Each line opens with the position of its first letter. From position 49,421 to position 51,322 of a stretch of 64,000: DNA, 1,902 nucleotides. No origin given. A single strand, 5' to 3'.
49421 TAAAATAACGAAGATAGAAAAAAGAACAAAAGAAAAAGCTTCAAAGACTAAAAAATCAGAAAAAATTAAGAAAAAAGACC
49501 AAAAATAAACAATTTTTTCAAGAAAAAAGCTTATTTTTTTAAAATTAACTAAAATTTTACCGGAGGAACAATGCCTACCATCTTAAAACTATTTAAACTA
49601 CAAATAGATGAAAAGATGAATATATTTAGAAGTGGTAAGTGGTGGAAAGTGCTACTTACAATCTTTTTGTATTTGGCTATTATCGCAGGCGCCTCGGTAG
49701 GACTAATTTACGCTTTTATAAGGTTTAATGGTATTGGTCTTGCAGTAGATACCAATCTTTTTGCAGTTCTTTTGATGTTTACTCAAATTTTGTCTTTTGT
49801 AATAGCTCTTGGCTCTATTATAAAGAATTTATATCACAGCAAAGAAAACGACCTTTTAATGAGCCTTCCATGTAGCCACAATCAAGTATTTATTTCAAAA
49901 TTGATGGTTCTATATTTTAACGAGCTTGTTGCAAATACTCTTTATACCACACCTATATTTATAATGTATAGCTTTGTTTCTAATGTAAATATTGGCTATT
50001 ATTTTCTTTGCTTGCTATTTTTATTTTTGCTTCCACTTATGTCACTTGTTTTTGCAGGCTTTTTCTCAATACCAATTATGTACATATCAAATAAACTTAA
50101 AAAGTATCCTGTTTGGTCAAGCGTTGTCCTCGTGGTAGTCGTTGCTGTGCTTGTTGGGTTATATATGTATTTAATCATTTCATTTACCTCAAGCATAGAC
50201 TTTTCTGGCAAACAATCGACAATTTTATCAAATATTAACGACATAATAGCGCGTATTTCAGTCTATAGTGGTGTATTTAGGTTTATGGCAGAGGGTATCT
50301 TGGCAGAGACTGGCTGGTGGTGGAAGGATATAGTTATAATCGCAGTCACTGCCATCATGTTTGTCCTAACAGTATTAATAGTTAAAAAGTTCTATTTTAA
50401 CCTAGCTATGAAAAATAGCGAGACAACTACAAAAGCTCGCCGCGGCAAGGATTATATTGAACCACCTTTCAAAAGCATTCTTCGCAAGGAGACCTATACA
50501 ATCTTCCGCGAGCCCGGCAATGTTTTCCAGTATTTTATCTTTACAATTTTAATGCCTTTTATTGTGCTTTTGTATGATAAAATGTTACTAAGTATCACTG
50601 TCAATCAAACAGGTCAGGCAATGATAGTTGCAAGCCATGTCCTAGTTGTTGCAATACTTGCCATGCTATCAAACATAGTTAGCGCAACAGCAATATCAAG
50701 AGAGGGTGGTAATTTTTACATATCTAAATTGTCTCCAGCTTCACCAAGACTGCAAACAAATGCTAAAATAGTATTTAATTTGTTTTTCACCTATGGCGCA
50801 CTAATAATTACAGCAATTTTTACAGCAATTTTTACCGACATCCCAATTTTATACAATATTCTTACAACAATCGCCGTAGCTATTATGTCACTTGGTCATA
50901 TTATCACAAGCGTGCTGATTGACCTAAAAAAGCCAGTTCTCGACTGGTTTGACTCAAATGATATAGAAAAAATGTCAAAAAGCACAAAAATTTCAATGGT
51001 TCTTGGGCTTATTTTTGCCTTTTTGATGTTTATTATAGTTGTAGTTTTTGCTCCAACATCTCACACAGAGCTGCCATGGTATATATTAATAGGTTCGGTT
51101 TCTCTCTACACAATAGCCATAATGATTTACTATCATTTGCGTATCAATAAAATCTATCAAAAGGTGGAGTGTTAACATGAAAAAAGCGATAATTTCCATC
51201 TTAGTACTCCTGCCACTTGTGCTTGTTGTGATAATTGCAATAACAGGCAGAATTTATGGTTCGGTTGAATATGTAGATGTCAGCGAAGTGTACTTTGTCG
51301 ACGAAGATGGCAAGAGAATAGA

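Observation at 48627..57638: Five-gene cluster: ABC ATPase, 534-aa fused permease and three large anchored extracytoplasmic proteins of unknown function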

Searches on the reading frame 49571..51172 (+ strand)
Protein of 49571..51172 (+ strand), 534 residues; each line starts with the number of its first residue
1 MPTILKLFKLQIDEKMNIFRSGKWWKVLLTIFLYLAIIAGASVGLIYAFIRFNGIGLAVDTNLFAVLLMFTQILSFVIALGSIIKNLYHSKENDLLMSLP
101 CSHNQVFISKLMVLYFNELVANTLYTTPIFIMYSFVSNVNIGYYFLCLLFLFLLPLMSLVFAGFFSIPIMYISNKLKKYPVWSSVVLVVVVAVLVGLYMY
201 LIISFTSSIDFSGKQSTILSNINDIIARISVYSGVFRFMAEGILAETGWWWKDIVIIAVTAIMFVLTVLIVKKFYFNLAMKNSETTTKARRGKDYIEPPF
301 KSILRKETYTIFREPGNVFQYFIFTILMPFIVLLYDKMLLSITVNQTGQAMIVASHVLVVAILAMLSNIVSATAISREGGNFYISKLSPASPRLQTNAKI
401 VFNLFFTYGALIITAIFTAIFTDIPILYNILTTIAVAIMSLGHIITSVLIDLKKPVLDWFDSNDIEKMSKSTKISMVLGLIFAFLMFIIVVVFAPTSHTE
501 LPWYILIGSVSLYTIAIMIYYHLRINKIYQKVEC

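Call 7: search_protein_families(library=pfam, proteins=[window:49571-51172:+], max_evalue=0.1)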
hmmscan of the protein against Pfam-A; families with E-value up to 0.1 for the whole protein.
window:49571-51172:+ (534 aa): 1 family
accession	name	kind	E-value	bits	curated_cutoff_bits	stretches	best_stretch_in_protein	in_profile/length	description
PF16949.11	ABC_tran_2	-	6.2e-07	29.1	25.7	1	50-495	36-492/542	Putative ATP-binding cassette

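Call 9: search_protein_families(library=ncbifam, proteins=[window:49571-51172:+], max_evalue=0.1)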
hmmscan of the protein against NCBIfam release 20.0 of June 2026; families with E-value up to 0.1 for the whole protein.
window:49571-51172:+ (534 aa): 0 families

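Call 16: find_homologous_proteins(query=window:49571-51172:+, max_evalue=0.001)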
Query window:49571-51172:+ (534 aa): 81 proteins with E <= 0.001 among 8000 candidates.
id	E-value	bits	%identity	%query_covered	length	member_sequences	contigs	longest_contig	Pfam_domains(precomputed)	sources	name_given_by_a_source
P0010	0.0e+0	1110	98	100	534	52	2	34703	PF16949.12,PF09847.17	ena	-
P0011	0.0e+0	1042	95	100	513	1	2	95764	-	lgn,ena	-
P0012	1.3e-263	894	77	100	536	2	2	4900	PF16949.12,PF09847.17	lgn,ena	-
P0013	1.1e-242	825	72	100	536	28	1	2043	PF16949.12,PF09847.17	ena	-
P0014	7.4e-240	815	71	100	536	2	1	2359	-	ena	-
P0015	1.2e-235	801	69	100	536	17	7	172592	PF09847.17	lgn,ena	-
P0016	5.7e-222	756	66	100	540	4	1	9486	PF16949.12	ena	-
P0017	1.2e-216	739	65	100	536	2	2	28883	PF16949.12,PF09847.17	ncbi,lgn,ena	-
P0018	2.9e-215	734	64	100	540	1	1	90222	PF09847.17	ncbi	-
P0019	4.0e-213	727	65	100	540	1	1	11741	-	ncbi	-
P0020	1.7e-200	685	60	100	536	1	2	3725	PF16949.12,PF09847.17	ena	-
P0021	2.9e-174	599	54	100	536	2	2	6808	PF16949.12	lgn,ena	-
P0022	1.3e-156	541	51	100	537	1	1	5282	PF09847.17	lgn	-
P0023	2.4e-147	510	47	100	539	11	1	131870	-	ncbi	-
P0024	1.1e-144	501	47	99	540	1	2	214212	-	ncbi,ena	-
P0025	7.0e-139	482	46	100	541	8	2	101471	PF16949.12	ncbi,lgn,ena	-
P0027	1.6e-122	428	43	100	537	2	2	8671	PF16949.12,PF09847.17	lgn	-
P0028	1.4e-108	382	40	100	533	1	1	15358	PF16949.12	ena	-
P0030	4.4e-105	371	41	99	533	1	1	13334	PF16949.12,PF09847.17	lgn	-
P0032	9.5e-104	366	40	100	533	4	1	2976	PF16949.12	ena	-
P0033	2.2e-103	365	41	90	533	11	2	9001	PF16949.12,PF09847.17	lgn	-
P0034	3.7e-103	364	41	89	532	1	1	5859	PF16949.12,PF09847.17,PF12730.14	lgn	-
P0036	3.4e-101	358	37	92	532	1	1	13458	PF16949.12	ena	-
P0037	2.7e-100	355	39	99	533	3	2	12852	PF16949.12,PF09847.17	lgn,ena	-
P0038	3.6e-100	354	40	100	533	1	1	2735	PF16949.12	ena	-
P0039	3.9e-100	354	40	100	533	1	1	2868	PF16949.12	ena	-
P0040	2.4e-99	352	37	92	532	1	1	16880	PF16949.12,PF09847.17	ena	-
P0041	1.2e-98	349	37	100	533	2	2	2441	PF16949.12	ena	-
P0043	6.6e-98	347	37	100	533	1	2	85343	PF16949.12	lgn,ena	-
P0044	7.1e-98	347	37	100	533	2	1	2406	PF16949.12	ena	-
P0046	9.8e-96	340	37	99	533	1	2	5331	PF16949.12,PF09847.17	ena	-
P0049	8.5e-94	333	38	100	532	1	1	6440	PF16949.12,PF09847.17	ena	-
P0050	1.7e-93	332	38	100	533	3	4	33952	PF16949.12,PF09847.17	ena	-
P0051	2.0e-93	332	36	98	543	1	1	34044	PF16949.12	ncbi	-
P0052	2.7e-93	332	37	100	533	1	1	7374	PF16949.12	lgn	-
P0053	3.3e-93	331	38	100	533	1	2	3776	PF16949.12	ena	-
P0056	2.0e-92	329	38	100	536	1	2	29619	PF16949.12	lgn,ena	-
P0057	2.7e-92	328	37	100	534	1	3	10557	PF16949.12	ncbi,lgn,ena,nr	ncbi:MAG: hypothetical protein IKC32_00855 [Clostridia bacterium]|nr:hypothetical protein [Clostridi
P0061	2.9e-91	325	37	100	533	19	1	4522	PF16949.12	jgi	jgi:ABC-2 type transport system permease protein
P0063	4.9e-91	324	37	100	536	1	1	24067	PF16949.12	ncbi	-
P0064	5.8e-91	324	38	100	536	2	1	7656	PF16949.12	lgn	-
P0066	1.7e-89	319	38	100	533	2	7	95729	PF16949.12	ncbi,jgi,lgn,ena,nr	ncbi:MAG: hypothetical protein E7617_01650 [Ruminococcaceae bacterium]|nr:hypothetical protein [Osci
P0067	2.5e-87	312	36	100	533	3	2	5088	PF16949.12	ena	-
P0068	4.6e-87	311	37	100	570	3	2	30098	PF16949.12,PF09847.17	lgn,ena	-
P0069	5.9e-87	311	39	100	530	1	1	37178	PF16949.12,PF09847.17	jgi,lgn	jgi:ABC-2 type transport system permease protein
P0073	3.5e-59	219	33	46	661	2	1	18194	PF16949.12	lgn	-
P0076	7.2e-32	129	29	83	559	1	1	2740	PF16949.12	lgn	-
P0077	1.9e-15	75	23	94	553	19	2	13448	PF16949.12,PF09847.17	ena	-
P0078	3.5e-15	74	25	94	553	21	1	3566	PF16949.12,PF09847.17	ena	-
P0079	3.7e-15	74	25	94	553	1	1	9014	PF16949.12,PF09847.17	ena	-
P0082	1.7e-13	69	25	84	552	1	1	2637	PF16949.12,PF09847.17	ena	-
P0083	1.7e-12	65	20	72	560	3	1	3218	PF16949.12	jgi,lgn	jgi:ABC-2 type transport system permease protein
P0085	5.4e-10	57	23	87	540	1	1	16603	PF16949.12,PF09847.17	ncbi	-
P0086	1.0e-8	53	21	76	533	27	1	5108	PF16949.12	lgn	-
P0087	8.1e-8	50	21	83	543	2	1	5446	PF16949.12,PF09847.17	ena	-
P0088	2.6e-6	45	20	83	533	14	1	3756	PF16949.12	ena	-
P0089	7.2e-6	43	22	76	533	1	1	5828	PF16949.12,PF09847.17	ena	-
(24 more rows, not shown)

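Call 20: find_related_loci(query=A2, collection=genome_contigs, flank=10000)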
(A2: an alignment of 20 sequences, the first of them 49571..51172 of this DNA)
Query A2 (534 aa) in genome_contigs; peptide patterns used: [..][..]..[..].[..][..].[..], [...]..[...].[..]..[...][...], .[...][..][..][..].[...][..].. (x = any residue, [..] = any of these).
148 stretches matched a pattern; 76 encode a relative of the query (tblastn E <= 1e-3); 71 distinct loci.
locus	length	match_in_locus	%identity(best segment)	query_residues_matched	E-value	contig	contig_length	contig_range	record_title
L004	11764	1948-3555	69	1-534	0e+0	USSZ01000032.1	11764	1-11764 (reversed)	uncultured Clostridiales bacterium isolate UMGS2054 genome assembly, contig: NODE_625_length_11764_cov_3.474080, whole g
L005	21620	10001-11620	64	1-534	0e+0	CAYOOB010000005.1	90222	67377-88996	MAG TPA_asm: uncultured Lachnospiraceae bacterium isolate SRP141132_co3_356 genome assembly, contig: NODE_74_length_9022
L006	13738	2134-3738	65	1-533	0e+0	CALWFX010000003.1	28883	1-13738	MAG: uncultured Clostridia bacterium isolate E27__bin15 genome assembly, contig: E27__k127_883991, whole genome shotgun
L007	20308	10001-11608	54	1-534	1e-177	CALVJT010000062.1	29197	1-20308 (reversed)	MAG: uncultured Clostridia bacterium isolate E02__bin331 genome assembly, contig: E02__k127_710641, whole genome shotgun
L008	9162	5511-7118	55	1-534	3e-173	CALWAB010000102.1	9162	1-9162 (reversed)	MAG: uncultured Clostridia bacterium isolate E09__bin234 genome assembly, contig: E09__k127_8158170, whole genome shotgu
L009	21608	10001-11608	47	3-533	4e-148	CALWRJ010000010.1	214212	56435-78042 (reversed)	MAG: uncultured Clostridia bacterium isolate E08__bin294 genome assembly, contig: E08__k127_1733992, whole genome shotgu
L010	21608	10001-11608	71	1-534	0e+0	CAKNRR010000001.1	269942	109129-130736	MAG TPA_asm: uncultured Clostridia bacterium isolate ERR3414588_bin.31_metaWRAP_v1.1_MAG genome assembly, contig: NODE_2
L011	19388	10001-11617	44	1-534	4e-133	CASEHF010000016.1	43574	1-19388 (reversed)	uncultured Christensenella sp. isolate O1_L3_309309_idba_bin.41 genome assembly, contig: O1_L3_309309_idba_bin.41.fa_sca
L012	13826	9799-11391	39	1-533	4e-106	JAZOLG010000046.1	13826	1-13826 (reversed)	MAG: Bacilli bacterium isolate T1900045656_YK20190350.MAGScoT_cleanbin_000009 SGB_8238_k141_1247557, whole genome shotgu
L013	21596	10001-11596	40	1-533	2e-105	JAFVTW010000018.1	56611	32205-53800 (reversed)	MAG: Clostridia bacterium isolate RGIG5390 Sheep_Colon-3__c864531, whole genome shotgun sequence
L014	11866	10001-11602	38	1-533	6e-105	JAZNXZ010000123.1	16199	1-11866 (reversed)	MAG: Candidatus Scatosoma sp. isolate T1900044777_TS20190243.MAGScoT_cleanbin_000075 SGB_2503_k141_133890, whole genome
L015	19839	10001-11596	39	1-533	1e-102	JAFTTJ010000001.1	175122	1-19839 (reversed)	MAG: Clostridia bacterium isolate RGIG4132 Roe_deer_Colon-1__c46, whole genome shotgun sequence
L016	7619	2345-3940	38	1-533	2e-102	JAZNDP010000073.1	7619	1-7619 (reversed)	MAG: Eubacteriales bacterium isolate T1900044726_TS20190192.MAGScoT_cleanbin_000057 SGB_1954_k141_3847013, whole genome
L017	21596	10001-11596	37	1-533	2e-101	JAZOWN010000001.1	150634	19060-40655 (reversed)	MAG: Eubacteriales bacterium isolate T1900045522_YK20190216.MAGScoT_cleanbin_000007 SGB_7650_k141_1257327, whole genome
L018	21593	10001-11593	38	1-533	4e-100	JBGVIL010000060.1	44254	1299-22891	MAG: Bacilli bacterium isolate fecal_MAG_320 fecal_MAG_320_contig_0061, whole genome shotgun sequence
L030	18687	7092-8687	36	1-533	9e-92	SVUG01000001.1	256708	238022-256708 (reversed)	MAG: Oscillospiraceae bacterium isolate SIG715 NODE_507_length_256708_cov_5.617025, whole genome shotgun sequence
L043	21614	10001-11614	46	3-534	5e-142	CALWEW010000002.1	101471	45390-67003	MAG: uncultured Clostridia bacterium isolate BRZ_DV__bin98 genome assembly, contig: BRZ_DV__NODE_266_length_101471_cov_5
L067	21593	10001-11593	42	1-533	6e-106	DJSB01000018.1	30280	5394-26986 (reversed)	MAG TPA_asm: Christensenella sp. UBA6345 UBA6345_contig_2148, whole genome shotgun sequence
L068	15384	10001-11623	25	7-531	1e-37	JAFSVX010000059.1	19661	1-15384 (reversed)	MAG: Clostridia bacterium isolate RGIG3522 Goat_Rumen.Co__c2780428, whole genome shotgun sequence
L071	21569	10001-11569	23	1-495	4e-26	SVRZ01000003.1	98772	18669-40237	MAG: Oscillospiraceae bacterium isolate SIG656 NODE_5244_length_98772_cov_3.687506, whole genome shotgun sequence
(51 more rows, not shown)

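Call 27: search_protein_families(library=pfam, proteins=[L030:4901-6328:+, L067:7828-9252:+, L068:7534-9969:+, L071:7738-10005:+], max_evalue=0.1)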
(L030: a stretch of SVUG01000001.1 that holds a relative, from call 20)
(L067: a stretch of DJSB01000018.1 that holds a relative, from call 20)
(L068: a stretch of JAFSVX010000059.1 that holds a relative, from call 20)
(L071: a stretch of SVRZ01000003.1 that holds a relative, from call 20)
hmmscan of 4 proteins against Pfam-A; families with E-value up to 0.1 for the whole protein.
L030:4901-6328:+ (476 aa): 2 families
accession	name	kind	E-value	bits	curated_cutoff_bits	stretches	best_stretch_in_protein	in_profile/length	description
PF14808.11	TMEM164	-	5.7e-16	59.1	25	1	212-410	5-194/217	TMEM164 family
PF25592.1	DUF7937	-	0.051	12.9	31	1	129-251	237-355/402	Domain of unknown function (DUF7937)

L067:7828-9252:+ (475 aa): 1 family
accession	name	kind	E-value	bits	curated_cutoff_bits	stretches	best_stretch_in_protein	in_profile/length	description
PF14808.11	TMEM164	-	7.3e-18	65.3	25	1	208-401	2-196/217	TMEM164 family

L068:7534-9969:+ (812 aa): 6 families
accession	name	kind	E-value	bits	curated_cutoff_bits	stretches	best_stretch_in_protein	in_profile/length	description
PF00005.33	ABC_tran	-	5e-30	105.3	25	1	507-649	2-136/137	ABC transporter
PF14808.11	TMEM164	-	2.8e-18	66.7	25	1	214-425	9-204/217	TMEM164 family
PF13304.12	AAA_21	-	3e-11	44.4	27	2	618-680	234-299/304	AAA domain, putative AbiEii toxin, Type IV TA system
PF13555.12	AAA_29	-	0.008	16.3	27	1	508-539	16-45/61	P-loop containing region of AAA domain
PF13476.12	AAA_23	-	0.017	16.2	27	0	507-772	11-199/201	AAA domain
PF01078.27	Mg_chelatase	-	0.031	14.1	20.3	1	505-546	11-52/207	Magnesium chelatase, subunit ChlI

L071:7738-10005:+ (756 aa): 6 families
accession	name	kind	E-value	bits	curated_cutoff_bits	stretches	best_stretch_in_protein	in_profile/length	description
PF00005.33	ABC_tran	-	1.1e-27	97.7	25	1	518-661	1-136/137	ABC transporter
PF14808.11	TMEM164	-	5.2e-20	72.3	25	1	228-410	14-198/217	TMEM164 family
PF13304.12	AAA_21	-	8.9e-10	39.5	27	2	634-692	238-299/304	AAA domain, putative AbiEii toxin, Type IV TA system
PF13476.12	AAA_23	-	0.0034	18.5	27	1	519-546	11-37/201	AAA domain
PF13555.12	AAA_29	-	0.017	15.3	27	1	519-545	15-39/61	P-loop containing region of AAA domain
PF03193.22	RsgA_GTPase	-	0.048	13.9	30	1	513-559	92-137/174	RsgA GTPase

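Call 51: find_related_loci(query=A6, collection=metagenome_contigs, flank=10000)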
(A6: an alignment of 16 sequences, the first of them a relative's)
Query A6 (309 aa) in metagenome_contigs; peptide patterns used: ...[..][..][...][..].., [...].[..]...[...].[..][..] (x = any residue, [..] = any of these).
600 stretches matched a pattern (row limit reached: there are more); 1 encode a relative of the query (tblastn E <= 1e-3); 1 distinct loci.
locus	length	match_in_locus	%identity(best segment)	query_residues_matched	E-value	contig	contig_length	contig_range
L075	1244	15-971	35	1-308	1e-61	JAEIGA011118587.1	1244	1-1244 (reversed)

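Call 70: search_protein_families(library=pfam, proteins=[L043:2096-4705:-, L071:12190-15360:+, L068:12157-14664:+, L071:11674-12099:+, L030:9694-12066:+, L009:15193-18423:+], max_evalue=0.01)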
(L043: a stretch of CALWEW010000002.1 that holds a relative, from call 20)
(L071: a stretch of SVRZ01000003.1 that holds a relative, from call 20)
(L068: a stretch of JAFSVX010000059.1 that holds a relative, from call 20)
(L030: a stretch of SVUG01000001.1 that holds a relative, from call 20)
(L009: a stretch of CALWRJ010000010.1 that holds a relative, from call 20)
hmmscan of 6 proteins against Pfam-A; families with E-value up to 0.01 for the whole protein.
L043:2096-4705:- (869 aa): 3 families
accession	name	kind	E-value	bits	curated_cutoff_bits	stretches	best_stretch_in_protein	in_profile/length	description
PF00005.33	ABC_tran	-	3.4e-28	99.4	25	1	510-652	2-136/137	ABC transporter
PF14808.11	TMEM164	-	4.4e-20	72.6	25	1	212-429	3-205/217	TMEM164 family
PF13304.12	AAA_21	-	1.6e-06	28.9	27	1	565-682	167-298/304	AAA domain, putative AbiEii toxin, Type IV TA system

L071:12190-15360:+ (1057 aa): 1 family
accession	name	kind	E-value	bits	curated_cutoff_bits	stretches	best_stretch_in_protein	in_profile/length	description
PF07523.18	Big_3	-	4.3e-17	62.6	21.2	2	123-186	5-68/68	Bacterial Ig-like domain (group 3)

L068:12157-14664:+ (836 aa): 0 families

L071:11674-12099:+ (142 aa): 1 family
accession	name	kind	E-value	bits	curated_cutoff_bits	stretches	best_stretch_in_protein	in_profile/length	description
PF02368.24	Big_2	-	0.00038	20.8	22.8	1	68-106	18-55/79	Bacterial Ig-like domain (group 2)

L030:9694-12066:+ (791 aa): 1 family
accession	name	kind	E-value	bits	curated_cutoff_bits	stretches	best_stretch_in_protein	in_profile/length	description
PF02368.24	Big_2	-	7.2e-07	29.5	22.8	1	36-111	7-77/79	Bacterial Ig-like domain (group 2)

L009:15193-18423:+ (1077 aa): 3 families
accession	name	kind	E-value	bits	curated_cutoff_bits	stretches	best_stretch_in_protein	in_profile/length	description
PF18998.6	Flg_new_2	-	3.8e-34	116.9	23.6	3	50-117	5-70/73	Divergent InlB B-repeat domain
PF09479.16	Flg_new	-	6.3e-21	74.7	27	3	54-115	8-65/65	Listeria-Bacteroides repeat domain (List_Bact_rpt)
PF19081.6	Ig_7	-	0.00026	21.7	27.3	1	140-193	11-63/84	Ig-like domain CHU_C associated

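Call 73: search_protein_families(library=pfam, proteins=[L004:365-1885:+, L005:15308-17944:+], max_evalue=0.05)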
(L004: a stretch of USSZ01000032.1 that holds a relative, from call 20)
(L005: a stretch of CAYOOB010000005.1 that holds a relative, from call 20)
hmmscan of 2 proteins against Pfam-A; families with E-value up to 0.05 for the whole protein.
L004:365-1885:+ (507 aa): 6 families
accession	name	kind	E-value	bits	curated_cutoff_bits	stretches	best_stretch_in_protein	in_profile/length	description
PF00005.33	ABC_tran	-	4.3e-27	95.8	25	1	20-162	2-136/137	ABC transporter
PF13304.12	AAA_21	-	8e-08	33.1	27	1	110-197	220-303/304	AAA domain, putative AbiEii toxin, Type IV TA system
PF00583.31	Acetyltransf_1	-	3.6e-07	30.9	20.7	1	293-390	2-93/116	Acetyltransferase (GNAT) family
PF13673.13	Acetyltransf_10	-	1.3e-05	25.6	23.6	1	311-392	12-87/128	Acetyltransferase (GNAT) domain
PF13476.12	AAA_23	-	0.00022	22.4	27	1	21-55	12-45/201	AAA domain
PF13508.13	Acetyltransf_7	-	0.00027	21.7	27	1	339-426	11-83/84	Acetyltransferase (GNAT) domain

L005:15308-17944:+ (879 aa): 0 families

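Call 77: search_protein_families(library=padloc, proteins=[window:49571-51172:+], max_evalue=0.01)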
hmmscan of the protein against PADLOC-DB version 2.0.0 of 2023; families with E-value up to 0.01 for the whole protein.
window:49571-51172:+ (534 aa): 0 families

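Call 78: search_solved_structures(query=A2, max_evalue=10)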
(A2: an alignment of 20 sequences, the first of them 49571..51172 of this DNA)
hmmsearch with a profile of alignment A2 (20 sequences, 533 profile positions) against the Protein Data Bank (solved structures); distinct sequences matched with E-value up to 10: 0.
